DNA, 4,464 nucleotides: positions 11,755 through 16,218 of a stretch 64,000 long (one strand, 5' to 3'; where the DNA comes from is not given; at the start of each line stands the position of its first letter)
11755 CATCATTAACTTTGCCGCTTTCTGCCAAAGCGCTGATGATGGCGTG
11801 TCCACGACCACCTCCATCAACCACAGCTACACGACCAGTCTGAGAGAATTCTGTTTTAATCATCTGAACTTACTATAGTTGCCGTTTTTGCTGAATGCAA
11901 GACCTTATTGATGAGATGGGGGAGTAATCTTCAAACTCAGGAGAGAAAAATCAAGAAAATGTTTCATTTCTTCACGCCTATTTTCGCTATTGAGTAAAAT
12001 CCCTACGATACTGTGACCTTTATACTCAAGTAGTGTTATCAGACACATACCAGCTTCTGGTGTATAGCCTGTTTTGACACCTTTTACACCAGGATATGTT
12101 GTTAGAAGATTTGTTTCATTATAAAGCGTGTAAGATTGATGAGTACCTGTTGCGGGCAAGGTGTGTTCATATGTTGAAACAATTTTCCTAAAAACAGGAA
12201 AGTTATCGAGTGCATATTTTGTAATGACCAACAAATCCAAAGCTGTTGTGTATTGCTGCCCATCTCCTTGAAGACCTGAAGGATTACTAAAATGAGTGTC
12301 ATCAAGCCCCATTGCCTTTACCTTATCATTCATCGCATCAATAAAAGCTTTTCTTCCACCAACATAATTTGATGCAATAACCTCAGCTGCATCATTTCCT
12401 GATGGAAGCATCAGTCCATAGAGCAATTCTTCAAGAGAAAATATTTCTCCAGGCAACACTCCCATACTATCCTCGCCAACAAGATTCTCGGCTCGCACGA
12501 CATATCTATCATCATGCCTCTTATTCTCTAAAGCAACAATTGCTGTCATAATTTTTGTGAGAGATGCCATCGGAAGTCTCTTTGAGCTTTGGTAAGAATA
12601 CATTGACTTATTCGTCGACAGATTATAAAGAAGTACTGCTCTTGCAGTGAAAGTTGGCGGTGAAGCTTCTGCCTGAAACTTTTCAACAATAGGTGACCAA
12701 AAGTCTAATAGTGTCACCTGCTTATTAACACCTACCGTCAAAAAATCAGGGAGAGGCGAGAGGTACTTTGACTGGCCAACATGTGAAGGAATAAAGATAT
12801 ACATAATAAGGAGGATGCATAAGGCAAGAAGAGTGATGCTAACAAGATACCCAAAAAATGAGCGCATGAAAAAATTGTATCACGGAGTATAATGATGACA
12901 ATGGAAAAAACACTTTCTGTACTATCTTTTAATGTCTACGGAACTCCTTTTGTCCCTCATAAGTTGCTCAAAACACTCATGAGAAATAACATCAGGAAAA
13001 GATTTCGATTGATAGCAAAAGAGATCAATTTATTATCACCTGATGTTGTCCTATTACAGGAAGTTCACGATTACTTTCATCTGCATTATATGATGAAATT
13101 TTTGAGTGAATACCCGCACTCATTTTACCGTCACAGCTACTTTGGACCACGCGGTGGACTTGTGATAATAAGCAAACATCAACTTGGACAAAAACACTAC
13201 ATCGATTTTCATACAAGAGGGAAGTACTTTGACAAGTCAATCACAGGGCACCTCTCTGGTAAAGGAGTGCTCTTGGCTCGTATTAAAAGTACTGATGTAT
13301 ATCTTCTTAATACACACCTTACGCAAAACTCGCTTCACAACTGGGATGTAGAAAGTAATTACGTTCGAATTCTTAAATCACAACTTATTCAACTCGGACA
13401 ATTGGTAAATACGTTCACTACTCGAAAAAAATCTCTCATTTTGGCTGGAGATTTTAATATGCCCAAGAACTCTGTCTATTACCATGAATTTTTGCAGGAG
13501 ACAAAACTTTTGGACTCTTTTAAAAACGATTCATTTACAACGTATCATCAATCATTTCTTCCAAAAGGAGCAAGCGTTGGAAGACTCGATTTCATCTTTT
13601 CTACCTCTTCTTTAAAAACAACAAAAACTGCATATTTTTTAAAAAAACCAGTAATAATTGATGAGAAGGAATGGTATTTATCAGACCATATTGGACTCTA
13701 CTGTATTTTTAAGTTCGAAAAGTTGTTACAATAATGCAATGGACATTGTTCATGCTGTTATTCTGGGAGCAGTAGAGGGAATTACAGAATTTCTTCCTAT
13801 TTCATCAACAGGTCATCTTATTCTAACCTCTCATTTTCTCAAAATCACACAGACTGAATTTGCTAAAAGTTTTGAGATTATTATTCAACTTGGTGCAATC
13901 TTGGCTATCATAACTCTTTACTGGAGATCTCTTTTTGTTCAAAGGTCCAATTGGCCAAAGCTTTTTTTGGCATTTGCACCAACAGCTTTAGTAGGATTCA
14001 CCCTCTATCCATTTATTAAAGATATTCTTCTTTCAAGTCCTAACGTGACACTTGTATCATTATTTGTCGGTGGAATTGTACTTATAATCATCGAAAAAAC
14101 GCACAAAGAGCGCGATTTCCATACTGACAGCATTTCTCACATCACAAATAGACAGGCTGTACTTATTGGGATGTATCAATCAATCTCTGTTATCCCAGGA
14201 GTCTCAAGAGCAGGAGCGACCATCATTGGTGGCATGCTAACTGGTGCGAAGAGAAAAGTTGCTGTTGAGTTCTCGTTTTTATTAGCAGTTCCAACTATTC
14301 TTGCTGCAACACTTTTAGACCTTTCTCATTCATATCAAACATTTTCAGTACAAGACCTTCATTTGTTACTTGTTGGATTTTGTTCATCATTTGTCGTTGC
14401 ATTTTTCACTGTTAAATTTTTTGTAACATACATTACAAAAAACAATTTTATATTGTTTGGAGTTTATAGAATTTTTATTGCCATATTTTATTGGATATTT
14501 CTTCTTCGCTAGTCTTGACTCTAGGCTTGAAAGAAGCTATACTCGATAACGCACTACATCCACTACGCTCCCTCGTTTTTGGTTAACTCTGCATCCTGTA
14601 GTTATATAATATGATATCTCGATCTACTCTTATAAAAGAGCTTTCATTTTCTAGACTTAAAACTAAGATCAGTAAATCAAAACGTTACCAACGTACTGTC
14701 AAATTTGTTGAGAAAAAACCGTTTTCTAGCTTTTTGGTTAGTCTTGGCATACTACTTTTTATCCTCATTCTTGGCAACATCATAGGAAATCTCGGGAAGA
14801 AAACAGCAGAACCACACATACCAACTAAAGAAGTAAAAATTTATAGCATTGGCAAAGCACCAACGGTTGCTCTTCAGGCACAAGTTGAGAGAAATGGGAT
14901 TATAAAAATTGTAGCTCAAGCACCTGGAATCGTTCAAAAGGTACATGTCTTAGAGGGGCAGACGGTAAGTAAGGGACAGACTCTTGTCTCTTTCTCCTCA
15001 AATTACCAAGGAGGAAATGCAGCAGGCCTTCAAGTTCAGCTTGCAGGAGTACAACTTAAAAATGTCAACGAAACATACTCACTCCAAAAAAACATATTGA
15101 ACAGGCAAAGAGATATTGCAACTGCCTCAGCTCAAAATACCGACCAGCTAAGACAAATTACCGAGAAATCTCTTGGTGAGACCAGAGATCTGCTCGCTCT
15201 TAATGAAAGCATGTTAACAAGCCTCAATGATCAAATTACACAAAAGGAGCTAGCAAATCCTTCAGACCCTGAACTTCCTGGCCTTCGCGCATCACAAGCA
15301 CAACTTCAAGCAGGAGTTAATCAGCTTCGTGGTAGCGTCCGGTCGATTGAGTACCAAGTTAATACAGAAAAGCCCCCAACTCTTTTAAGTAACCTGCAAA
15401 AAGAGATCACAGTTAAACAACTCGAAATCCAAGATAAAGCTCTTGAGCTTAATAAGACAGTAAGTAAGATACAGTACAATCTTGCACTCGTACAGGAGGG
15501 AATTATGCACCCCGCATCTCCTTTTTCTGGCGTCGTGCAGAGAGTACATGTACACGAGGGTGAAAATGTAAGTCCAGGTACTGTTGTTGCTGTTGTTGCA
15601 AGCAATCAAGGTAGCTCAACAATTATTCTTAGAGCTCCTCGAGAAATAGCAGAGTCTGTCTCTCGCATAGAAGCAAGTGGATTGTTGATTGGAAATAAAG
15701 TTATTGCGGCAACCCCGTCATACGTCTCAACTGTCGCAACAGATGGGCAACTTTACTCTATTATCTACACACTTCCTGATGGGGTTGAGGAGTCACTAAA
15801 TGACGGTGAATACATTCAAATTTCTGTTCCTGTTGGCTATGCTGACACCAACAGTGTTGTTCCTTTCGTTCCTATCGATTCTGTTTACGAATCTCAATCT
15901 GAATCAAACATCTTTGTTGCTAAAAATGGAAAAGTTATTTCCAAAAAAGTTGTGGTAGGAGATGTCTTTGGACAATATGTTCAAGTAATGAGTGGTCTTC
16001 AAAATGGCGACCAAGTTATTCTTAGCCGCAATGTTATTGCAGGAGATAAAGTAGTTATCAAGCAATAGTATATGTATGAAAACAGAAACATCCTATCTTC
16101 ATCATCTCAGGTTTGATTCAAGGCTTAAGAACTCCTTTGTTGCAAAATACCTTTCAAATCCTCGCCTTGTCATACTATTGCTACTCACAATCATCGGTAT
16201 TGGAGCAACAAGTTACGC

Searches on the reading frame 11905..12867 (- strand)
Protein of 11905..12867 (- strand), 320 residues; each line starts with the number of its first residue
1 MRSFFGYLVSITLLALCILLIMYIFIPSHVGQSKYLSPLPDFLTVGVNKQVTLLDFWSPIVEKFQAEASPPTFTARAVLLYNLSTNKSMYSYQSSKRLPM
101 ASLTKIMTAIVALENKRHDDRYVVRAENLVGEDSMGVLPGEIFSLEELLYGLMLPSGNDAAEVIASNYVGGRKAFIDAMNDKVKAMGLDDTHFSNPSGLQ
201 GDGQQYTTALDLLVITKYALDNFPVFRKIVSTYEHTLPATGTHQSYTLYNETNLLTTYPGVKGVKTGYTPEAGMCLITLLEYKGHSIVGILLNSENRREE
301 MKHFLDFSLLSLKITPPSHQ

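Call 55: search_protein_families(library=pfam, proteins=[window:11905-12867:-], max_evalue=0.001)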
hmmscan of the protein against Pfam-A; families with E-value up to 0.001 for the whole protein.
window:11905-12867:- (320 aa): 2 families
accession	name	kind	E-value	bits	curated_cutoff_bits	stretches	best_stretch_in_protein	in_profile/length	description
PF00768.25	Peptidase_S11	-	8.8e-44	150.2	27.6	1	67-294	4-237/239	D-alanyl-D-alanine carboxypeptidase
PF13354.11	Beta-lactamase2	-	2.4e-08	34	22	1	78-212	2-139/214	Beta-lactamase enzyme family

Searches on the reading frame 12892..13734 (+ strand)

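Call 55: search_protein_families(library=pfam, proteins=[window:12892-13734:+], max_evalue=0.001)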
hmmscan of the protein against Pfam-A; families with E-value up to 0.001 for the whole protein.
window:12892-13734:+ (280 aa): 2 families
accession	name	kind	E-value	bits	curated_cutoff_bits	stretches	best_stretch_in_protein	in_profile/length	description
PF03372.29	Exo_endo_phos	-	6.8e-19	68.9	24.5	1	11-266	1-225/225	Endonuclease/Exonuclease/phosphatase family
PF14529.12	Exo_endo_phos_2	-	3.5e-05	24.1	27.4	1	168-268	17-115/117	Endonuclease-reverse transcriptase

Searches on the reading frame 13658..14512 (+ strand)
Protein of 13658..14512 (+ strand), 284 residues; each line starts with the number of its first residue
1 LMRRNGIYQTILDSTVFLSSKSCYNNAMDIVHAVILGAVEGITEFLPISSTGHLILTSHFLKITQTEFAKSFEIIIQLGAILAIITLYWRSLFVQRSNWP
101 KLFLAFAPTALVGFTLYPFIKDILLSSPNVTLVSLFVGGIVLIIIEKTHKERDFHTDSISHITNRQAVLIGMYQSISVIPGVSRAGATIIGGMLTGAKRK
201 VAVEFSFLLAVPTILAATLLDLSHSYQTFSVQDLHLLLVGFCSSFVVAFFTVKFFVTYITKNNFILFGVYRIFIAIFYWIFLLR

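Call 55: search_protein_families(library=pfam, proteins=[window:13658-14512:+], max_evalue=0.001)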
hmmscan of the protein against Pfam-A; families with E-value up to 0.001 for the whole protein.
window:13658-14512:+ (284 aa): 1 family
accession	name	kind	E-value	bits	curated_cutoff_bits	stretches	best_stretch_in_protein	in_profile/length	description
PF02673.24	BacA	-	1.2e-70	238.6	33.4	1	33-276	1-256/257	Bacitracin resistance protein BacA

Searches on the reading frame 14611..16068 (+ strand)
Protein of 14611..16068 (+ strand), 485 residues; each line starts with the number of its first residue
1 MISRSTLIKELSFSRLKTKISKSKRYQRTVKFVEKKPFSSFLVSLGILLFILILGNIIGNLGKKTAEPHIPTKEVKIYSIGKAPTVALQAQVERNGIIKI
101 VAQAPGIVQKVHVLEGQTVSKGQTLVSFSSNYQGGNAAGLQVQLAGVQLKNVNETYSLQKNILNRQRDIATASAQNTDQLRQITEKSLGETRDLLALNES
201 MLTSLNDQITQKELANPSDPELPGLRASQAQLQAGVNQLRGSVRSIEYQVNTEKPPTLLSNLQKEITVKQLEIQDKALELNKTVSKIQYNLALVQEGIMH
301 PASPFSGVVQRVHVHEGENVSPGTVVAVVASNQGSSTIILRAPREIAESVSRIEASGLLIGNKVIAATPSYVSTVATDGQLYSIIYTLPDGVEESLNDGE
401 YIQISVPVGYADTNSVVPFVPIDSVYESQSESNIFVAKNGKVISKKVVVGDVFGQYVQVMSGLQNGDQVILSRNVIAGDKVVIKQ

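Call 55: search_protein_families(library=pfam, proteins=[window:14611-16068:+], max_evalue=0.001)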
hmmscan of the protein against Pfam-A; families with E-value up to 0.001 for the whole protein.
window:14611-16068:+ (485 aa): 4 families
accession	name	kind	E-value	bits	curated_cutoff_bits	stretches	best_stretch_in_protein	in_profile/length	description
PF13533.13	Biotin_lipoyl_2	-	5.2e-09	36.2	29.8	1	99-127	2-30/32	Biotin-lipoyl like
PF00364.28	Biotin_lipoyl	-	1.1e-06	28.8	22.1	0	99-127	44-72/73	Biotin-requiring enzyme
PF16576.10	HlyD_D23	-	2.2e-06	27.5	30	0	89-128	100-139/214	Barrel-sandwich domain of CusB or HlyD membrane-fusion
PF13437.12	HlyD_3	-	5.2e-06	27.6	22.2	0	303-332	4-33/106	HlyD family secretion protein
